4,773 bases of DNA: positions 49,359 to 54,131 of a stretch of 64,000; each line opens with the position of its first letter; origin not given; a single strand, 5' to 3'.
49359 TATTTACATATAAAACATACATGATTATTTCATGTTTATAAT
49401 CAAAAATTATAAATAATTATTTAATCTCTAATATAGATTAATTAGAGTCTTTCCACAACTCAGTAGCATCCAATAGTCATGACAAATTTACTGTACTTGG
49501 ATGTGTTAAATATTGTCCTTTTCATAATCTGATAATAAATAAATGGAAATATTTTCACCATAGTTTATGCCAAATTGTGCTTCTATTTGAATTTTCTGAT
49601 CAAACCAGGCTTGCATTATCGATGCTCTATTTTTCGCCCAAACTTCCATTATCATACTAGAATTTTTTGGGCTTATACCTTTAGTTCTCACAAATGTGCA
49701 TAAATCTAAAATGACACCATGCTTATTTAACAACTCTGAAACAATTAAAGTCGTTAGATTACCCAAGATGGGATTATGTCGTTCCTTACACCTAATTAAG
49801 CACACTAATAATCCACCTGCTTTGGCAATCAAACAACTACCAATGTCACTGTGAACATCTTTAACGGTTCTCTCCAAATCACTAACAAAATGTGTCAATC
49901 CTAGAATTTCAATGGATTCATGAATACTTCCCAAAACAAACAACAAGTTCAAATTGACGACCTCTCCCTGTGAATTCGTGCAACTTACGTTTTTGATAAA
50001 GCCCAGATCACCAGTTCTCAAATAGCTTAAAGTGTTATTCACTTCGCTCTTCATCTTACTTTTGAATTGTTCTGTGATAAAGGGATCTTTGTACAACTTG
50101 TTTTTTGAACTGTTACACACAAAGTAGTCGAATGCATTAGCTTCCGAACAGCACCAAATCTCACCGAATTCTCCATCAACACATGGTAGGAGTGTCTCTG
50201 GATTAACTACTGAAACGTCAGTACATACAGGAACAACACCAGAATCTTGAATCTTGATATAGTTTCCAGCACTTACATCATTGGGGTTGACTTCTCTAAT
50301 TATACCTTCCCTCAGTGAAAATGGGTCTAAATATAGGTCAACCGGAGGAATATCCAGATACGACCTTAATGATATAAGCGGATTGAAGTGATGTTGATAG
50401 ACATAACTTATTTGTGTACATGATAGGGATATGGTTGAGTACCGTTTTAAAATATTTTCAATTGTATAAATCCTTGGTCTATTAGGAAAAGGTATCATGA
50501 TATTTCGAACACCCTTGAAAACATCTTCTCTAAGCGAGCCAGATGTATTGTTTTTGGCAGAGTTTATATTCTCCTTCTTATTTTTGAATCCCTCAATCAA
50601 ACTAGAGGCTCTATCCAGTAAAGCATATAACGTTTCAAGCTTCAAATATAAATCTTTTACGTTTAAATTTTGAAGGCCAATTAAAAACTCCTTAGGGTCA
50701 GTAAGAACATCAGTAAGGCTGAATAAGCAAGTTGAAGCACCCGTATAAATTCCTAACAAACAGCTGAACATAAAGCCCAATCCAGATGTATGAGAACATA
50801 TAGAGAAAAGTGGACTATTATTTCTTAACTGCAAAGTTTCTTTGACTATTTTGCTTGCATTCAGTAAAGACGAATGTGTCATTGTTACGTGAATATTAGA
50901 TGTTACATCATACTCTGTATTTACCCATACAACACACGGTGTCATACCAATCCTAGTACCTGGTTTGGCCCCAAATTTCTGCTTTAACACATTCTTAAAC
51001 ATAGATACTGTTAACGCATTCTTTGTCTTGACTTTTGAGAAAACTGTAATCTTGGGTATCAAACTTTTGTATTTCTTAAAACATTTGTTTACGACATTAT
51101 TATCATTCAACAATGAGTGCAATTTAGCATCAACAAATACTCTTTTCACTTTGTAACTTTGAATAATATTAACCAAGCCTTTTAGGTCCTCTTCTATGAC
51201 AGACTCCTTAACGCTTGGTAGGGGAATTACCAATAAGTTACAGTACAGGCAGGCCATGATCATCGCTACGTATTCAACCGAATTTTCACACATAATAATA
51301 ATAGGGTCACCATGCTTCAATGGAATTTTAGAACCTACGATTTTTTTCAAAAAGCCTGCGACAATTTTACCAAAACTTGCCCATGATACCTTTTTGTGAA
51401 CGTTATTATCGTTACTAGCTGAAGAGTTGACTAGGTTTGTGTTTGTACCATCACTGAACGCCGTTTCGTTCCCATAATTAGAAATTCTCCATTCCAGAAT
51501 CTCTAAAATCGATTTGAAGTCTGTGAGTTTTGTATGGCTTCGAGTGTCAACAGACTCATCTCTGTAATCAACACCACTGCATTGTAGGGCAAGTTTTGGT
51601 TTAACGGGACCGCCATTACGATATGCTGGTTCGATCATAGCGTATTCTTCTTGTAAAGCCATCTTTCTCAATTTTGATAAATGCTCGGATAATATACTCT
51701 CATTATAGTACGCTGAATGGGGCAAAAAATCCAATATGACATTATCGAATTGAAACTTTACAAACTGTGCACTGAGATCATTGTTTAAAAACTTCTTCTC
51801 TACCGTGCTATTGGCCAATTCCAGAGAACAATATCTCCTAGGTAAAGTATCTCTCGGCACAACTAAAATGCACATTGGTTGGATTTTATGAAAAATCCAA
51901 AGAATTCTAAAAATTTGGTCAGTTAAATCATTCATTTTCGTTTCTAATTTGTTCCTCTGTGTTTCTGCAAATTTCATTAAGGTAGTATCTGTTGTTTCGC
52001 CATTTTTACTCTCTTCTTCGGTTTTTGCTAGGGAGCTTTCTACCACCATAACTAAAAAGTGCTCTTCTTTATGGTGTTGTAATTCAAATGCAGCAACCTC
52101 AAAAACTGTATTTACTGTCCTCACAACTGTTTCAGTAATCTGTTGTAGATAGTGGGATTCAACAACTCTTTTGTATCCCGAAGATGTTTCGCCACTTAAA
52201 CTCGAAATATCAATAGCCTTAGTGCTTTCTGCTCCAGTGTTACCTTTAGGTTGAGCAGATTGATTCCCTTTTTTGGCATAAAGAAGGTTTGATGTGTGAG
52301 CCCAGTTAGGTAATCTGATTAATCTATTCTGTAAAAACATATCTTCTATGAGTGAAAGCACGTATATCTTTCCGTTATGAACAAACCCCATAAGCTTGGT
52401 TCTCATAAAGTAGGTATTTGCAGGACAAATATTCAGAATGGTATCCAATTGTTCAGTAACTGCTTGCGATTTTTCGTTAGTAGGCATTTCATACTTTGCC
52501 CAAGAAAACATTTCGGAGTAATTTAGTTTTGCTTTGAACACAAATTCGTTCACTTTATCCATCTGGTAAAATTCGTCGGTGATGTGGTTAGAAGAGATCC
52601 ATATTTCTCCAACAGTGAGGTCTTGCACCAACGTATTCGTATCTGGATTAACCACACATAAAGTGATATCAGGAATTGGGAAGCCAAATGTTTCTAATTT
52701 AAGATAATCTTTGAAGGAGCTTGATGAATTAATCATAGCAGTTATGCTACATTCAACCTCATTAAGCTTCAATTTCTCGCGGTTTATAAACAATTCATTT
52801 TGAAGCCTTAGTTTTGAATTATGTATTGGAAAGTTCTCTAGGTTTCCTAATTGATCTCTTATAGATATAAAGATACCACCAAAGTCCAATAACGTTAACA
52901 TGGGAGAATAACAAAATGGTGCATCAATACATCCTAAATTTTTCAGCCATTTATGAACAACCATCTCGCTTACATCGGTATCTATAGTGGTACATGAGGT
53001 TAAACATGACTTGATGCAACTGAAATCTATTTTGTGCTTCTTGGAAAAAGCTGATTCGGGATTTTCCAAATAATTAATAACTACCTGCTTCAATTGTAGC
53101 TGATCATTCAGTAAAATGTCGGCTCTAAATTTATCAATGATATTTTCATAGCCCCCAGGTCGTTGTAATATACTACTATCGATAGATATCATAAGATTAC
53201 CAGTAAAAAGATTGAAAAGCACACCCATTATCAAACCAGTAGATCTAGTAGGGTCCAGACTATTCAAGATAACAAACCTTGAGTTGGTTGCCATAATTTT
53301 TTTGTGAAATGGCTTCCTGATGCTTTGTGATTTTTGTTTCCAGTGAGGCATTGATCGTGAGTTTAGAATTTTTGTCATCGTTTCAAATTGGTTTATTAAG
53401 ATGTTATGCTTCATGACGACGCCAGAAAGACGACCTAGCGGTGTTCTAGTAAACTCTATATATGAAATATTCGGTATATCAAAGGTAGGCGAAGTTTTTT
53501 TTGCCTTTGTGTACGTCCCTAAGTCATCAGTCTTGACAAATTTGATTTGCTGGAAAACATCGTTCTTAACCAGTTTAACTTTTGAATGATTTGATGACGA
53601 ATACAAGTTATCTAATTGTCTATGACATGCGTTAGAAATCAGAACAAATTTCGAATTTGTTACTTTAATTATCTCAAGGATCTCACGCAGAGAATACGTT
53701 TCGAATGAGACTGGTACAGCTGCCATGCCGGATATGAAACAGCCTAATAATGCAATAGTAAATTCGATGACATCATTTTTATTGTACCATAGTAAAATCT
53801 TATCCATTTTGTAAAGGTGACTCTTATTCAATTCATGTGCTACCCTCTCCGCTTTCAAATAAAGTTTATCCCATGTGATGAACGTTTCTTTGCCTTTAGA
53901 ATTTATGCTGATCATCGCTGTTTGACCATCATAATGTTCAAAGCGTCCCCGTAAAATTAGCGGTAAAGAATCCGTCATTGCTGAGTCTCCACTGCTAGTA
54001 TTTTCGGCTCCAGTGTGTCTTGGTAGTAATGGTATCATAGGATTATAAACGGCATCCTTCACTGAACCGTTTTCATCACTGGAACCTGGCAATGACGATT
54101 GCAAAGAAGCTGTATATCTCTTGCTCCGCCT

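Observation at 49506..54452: CMR2/YOR093C: 1648-aa protein with two degenerate adenylation domains (DIP2-like)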

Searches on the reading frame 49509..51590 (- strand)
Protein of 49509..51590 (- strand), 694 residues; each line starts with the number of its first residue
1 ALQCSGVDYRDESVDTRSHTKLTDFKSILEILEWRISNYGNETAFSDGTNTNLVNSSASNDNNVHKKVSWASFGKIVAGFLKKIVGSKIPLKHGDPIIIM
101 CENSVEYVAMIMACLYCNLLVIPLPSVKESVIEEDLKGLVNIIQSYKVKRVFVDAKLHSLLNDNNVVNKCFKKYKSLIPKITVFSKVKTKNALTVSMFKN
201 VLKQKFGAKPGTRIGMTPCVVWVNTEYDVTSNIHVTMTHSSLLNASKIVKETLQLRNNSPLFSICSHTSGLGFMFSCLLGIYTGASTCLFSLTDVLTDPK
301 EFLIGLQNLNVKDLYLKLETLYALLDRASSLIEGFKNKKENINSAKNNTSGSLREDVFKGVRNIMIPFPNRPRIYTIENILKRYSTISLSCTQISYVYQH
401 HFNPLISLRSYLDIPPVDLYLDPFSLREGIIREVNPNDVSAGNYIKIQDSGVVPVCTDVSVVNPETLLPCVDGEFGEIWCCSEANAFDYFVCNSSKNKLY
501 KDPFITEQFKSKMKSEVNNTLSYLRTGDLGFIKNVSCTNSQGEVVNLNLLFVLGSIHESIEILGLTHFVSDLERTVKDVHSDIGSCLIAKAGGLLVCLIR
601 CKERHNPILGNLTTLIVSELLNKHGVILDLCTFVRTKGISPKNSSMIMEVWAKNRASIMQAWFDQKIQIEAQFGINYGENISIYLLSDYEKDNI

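Call 25: search_protein_families(library=pfam, proteins=[window:49509-51590:-], max_evalue=1)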
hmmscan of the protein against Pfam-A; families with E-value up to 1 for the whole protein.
window:49509-51590:- (694 aa): 3 families
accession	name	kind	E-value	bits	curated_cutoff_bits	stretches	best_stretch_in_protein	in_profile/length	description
PF23024.1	AMP-dom_DIP2-like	-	6.8e-31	107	27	1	558-672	2-110/110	Disco-interacting protein 2-like, AMP domain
PF00501.34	AMP-binding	-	5.2e-10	39.1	29.9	1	91-155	43-101/384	AMP-binding enzyme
PF11852.14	Pullul_strch_C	-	0.14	12.1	29.7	1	231-266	28-63/165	Alpha-1,6-glucosidases, pullulanase-type, C-terminal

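Call 40: predict_structure(alignment_id=A2)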
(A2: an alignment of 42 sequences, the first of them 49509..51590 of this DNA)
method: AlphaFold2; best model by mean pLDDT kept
length: 694 residues; sequences in the alignment: 42
mean_pLDDT: 86.9   pTM: 0.88
mean pLDDT of the five models: 86.9, 86.3, 85.0, 85.0, 84.3
residues with pLDDT >= 90: 438; 70-90: 180; 50-70: 39; < 50: 37
segments of 3 or more residues with pLDDT < 50: 51-63, 347-349, 638-648, 678-684
pLDDT, mean of each block of 10 residues (from residue 1): 84 92 94 96 86 39 69 95 92 96 95 97 93 92 96 94 93 96 86 90 85 81 87 93 96 92 94 97 96 90 91 93 93 81 53 87 92 89 91 91 90 82 92 90 88 93 93 95 94 87 90 74 93 90 90 92 88 92 90 89 78 93 88 71 44 86 88 69 52 52
secondary structure, 60 per line:
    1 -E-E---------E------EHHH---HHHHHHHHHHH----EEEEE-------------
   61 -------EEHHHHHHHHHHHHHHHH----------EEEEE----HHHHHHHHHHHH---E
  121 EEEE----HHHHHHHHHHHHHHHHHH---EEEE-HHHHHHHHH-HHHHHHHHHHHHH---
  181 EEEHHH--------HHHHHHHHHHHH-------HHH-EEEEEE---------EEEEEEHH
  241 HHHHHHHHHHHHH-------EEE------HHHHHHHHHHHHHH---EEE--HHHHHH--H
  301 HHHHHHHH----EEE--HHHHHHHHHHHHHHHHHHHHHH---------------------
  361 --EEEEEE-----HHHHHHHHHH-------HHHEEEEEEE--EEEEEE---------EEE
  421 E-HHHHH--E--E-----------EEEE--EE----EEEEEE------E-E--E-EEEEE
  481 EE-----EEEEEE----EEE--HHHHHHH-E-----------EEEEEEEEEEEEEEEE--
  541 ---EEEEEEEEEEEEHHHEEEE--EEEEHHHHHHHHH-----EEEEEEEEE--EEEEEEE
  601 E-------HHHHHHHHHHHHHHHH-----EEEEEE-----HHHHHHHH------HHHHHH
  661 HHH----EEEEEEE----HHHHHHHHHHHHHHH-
elements in order (helices of 4 or more, strands of 3 or more residues): H28-38 E43-47 H70-85 E96-100 H105-116 E120-124 H129-146 E150-153 H155-163 H165-177 E181-183 H195-206 E218-223 E233-238 H239-253 E261-263 H270-283 E287-289 H292-297 H300-308 E313-315 H318-339 E363-368 H374-383 E394-400 E403-408 E418-421 H423-427 E445-448 E457-462 E476-482 E488-493 E498-500 H503-509 E523-538 E544-555 E559-562 E565-568 H569-577 E583-591 E594-601 H609-624 E630-635 H641-648 H655-663 E668-674 H679-693

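Call 44: fold_search(model_id=the predicted structure, library=pdb)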
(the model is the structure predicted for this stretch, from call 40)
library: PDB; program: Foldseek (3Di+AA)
matches with E <= 10: 1891; with E <= 0.001: 633
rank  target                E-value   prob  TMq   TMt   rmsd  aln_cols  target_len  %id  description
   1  7r7f_A                3.2e-37  1.00  0.67  0.80   5.0       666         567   17  Synechococcus Olefin Synthase FAAL domain R336A in complex with stearoyl adenylate and pyrophosphate (released 2022-07-06)
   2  7r7e_A                4.0e-37  1.00  0.66  0.79   5.4       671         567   16  Synechococcus Olefin Synthase FAAL domain in complex with AMP and pyrophosphate (released 2022-07-06)
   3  7r7g_A                7.2e-37  1.00  0.67  0.80   4.8       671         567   16  Synechococcus Olefin Synthase FAAL domain A229I/R336A in complex with palmitoyl adenylate and pyrophosphate (released 2022-07-06)
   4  5d6j_A                2.6e-36  1.00  0.63  0.69   5.7       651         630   16  Crystal structure of a mycobacterial protein (released 2016-03-02)
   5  7wua_B                1.1e-35  1.00  0.63  0.72   6.3       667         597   16  Crystal structures of FadD32 from Corynebacterium diphtheriae (released 2022-08-10)
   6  5icr_A                1.8e-35  1.00  0.63  0.71   5.8       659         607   16  2.25 Angstrom Resolution Crystal Structure of Fatty-Acid-CoA Ligase (FadD32) from Mycobacterium smegmatis in complex w (released 2016-04-06)
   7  5ey8_A                7.0e-35  1.00  0.60  0.69   6.1       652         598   15  Structure of FadD32 from Mycobacterium smegmatis complexed to AMPC20 (released 2015-12-16)
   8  5ey8_F                7.4e-35  1.00  0.65  0.73   6.2       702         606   15  Structure of FadD32 from Mycobacterium smegmatis complexed to AMPC20 (released 2015-12-16)
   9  5ey8_D                8.4e-35  1.00  0.64  0.73   6.0       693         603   16  Structure of FadD32 from Mycobacterium smegmatis complexed to AMPC20 (released 2015-12-16)
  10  5icr_B                8.9e-35  1.00  0.65  0.73   5.8       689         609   16  2.25 Angstrom Resolution Crystal Structure of Fatty-Acid-CoA Ligase (FadD32) from Mycobacterium smegmatis in complex w (released 2016-04-06)
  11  3kxw                  1.0e-34  1.00  0.56  0.66  10.1       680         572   16  The crystal structure of fatty acid AMP ligase from Legionella pneumophila (released 2010-03-16)
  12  5icr_D                1.8e-34  1.00  0.62  0.70   5.6       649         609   16  2.25 Angstrom Resolution Crystal Structure of Fatty-Acid-CoA Ligase (FadD32) from Mycobacterium smegmatis in complex w (released 2016-04-06)
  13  5icr_C                2.9e-34  1.00  0.61  0.68   5.8       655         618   16  2.25 Angstrom Resolution Crystal Structure of Fatty-Acid-CoA Ligase (FadD32) from Mycobacterium smegmatis in complex w (released 2016-04-06)
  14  3lnv                  2.9e-34  1.00  0.57  0.68  10.3       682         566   16  The crystal structure of fatty acyl-adenylate ligase from L. pneumophila in complex with acyl adenylate and pyrophosphat (released 2010-04-07)
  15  7wua_C                4.9e-34  1.00  0.65  0.75   5.6       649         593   15  Crystal structures of FadD32 from Corynebacterium diphtheriae (released 2022-08-10)
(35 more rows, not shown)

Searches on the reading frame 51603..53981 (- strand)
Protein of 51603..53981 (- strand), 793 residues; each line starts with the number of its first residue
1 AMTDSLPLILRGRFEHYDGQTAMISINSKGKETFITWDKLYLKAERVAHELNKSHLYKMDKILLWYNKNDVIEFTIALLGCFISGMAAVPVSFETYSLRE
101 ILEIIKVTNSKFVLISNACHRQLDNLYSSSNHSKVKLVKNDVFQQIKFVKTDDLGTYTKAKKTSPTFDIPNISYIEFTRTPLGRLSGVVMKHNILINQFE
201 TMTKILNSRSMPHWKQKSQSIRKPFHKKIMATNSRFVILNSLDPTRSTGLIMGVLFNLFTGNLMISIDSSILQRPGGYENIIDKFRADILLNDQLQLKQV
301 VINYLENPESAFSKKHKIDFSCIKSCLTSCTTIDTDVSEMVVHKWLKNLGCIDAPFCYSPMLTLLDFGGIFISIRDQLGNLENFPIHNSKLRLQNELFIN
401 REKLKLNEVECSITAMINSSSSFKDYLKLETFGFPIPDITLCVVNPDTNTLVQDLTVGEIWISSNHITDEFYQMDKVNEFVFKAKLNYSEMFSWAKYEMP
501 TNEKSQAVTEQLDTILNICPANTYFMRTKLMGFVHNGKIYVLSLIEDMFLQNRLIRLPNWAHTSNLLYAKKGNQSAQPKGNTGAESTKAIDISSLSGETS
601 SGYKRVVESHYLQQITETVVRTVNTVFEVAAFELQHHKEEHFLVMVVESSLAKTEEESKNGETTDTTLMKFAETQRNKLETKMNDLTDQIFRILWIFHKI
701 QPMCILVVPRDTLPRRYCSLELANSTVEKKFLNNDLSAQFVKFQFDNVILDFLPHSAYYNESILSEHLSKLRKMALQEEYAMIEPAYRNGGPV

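Call 25: search_protein_families(library=pfam, proteins=[window:51603-53981:-], max_evalue=1)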
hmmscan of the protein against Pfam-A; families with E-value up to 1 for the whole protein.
window:51603-53981:- (793 aa): 2 families
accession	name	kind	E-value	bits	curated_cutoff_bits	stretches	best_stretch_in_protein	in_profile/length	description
PF24919.1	Mug62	-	3e-34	118.5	27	1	600-752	23-163/164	Meiotically up-regulated gene 62 protein-like domain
PF00501.34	AMP-binding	-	1.5e-18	67.2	29.9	2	16-288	7-258/384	AMP-binding enzyme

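Call 42: predict_structure(alignment_id=A1)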
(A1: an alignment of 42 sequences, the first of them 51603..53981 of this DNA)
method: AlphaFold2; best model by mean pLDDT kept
length: 793 residues; sequences in the alignment: 42
mean_pLDDT: 83.4   pTM: 0.83
mean pLDDT of the five models: 83.4, 82.6, 82.0, 81.2, 79.9
residues with pLDDT >= 90: 425; 70-90: 217; 50-70: 92; < 50: 59
segments of 3 or more residues with pLDDT < 50: 573-600, 663-668, 750-764, 787-793
pLDDT, mean of each block of 10 residues (from residue 1): 78 92 95 96 95 90 95 97 95 90 93 94 71 57 87 84 67 90 85 94 90 75 86 83 95 97 96 92 96 94 90 81 95 91 95 92 91 77 61 80 92 78 81 89 95 93 93 90 95 85 86 93 95 92 92 80 76 49 41 41 76 90 91 78 92 74 48 78 93 90 92 81 89 88 71 45 56 70 55 40
secondary structure, 60 per line:
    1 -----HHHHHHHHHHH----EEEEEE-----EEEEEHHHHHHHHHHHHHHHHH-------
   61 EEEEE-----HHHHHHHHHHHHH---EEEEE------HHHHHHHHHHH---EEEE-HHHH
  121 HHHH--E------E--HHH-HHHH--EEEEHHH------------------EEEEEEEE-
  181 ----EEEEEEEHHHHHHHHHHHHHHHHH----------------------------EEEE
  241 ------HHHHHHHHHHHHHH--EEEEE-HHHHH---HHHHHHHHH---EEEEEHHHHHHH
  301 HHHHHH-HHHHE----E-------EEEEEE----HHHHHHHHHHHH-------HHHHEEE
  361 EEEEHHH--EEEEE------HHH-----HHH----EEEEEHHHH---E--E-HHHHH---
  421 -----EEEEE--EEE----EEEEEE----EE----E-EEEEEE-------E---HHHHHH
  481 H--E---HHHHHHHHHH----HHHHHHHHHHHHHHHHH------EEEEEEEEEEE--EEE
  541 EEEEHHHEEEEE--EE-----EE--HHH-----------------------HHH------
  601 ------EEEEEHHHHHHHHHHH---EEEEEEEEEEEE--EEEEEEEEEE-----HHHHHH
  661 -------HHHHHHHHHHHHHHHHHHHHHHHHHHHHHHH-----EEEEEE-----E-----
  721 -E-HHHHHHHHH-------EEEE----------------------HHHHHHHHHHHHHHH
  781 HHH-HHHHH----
elements in order (helices of 4 or more, strands of 3 or more residues): H6-16 E21-26 E32-36 H37-53 E61-65 H71-83 E87-91 H98-108 E112-115 H117-124 H141-144 E147-150 E172-179 E185-191 H192-208 E237-240 H247-260 E263-267 H269-273 H277-285 E289-293 H294-306 H308-311 E325-330 H335-346 H354-357 E358-364 E370-374 E396-400 H401-404 H413-417 E426-430 E433-435 E440-445 E458-463 H475-481 H488-497 H502-518 E525-535 E538-544 E548-552 E607-611 H612-622 E626-637 E640-649 H655-660 H668-698 E704-709 H724-732 E740-743 H766-783 H785-789

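Call 45: fold_search(model_id=the predicted structure, library=pdb)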
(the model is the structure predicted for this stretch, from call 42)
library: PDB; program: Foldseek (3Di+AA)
matches with E <= 10: 1653; with E <= 0.001: 645
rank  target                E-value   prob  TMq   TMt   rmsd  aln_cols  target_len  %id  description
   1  7r7g_A                4.1e-38  1.00  0.62  0.85   4.5       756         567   15  Synechococcus Olefin Synthase FAAL domain A229I/R336A in complex with palmitoyl adenylate and pyrophosphate (released 2022-07-06)
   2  7r7f_A                2.9e-37  1.00  0.62  0.86   4.4       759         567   16  Synechococcus Olefin Synthase FAAL domain R336A in complex with stearoyl adenylate and pyrophosphate (released 2022-07-06)
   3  7r7e_A                3.6e-36  1.00  0.63  0.86   4.6       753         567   15  Synechococcus Olefin Synthase FAAL domain in complex with AMP and pyrophosphate (released 2022-07-06)
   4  3kxw                  6.0e-36  1.00  0.51  0.69  10.3       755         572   16  The crystal structure of fatty acid AMP ligase from Legionella pneumophila (released 2010-03-16)
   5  3lnv                  1.3e-35  1.00  0.50  0.68  10.4       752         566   16  The crystal structure of fatty acyl-adenylate ligase from L. pneumophila in complex with acyl adenylate and pyrophosphat (released 2010-04-07)
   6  8hdf                  1.0e-33  1.00  0.59  0.86   4.8       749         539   14  Full length crystal structure of mycobacterium tuberculosis FadD23 in complex with ANP and PLM (released 2023-02-15)
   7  5d6j_A                2.5e-33  1.00  0.61  0.76   5.5       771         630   12  Crystal structure of a mycobacterial protein (released 2016-03-02)
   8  5icr_D                6.2e-33  1.00  0.60  0.78   5.9       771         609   13  2.25 Angstrom Resolution Crystal Structure of Fatty-Acid-CoA Ligase (FadD32) from Mycobacterium smegmatis in complex w (released 2016-04-06)
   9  7wua_B                7.8e-33  1.00  0.59  0.76   6.1       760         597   13  Crystal structures of FadD32 from Corynebacterium diphtheriae (released 2022-08-10)
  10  8iqu                  9.8e-33  1.00  0.60  0.85   4.6       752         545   14  Structure of MtbFadD23 with PhU-AMS (released 2023-04-26)
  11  7wua_A                3.7e-32  1.00  0.59  0.77   6.0       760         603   13  Crystal structures of FadD32 from Corynebacterium diphtheriae (released 2022-08-10)
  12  8hd4                  4.3e-32  1.00  0.59  0.85   4.8       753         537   14  Full-length crystal structure of mycobacterium tuberculosis FadD23 in complex with AMPC16 (released 2023-02-15)
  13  5icr_A                4.9e-32  1.00  0.59  0.76   6.1       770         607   13  2.25 Angstrom Resolution Crystal Structure of Fatty-Acid-CoA Ligase (FadD32) from Mycobacterium smegmatis in complex w (released 2016-04-06)
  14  5ey8_D                8.6e-32  1.00  0.62  0.80   5.1       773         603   13  Structure of FadD32 from Mycobacterium smegmatis complexed to AMPC20 (released 2015-12-16)
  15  5ey8_B                1.1e-31  1.00  0.62  0.82   5.2       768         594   13  Structure of FadD32 from Mycobacterium smegmatis complexed to AMPC20 (released 2015-12-16)
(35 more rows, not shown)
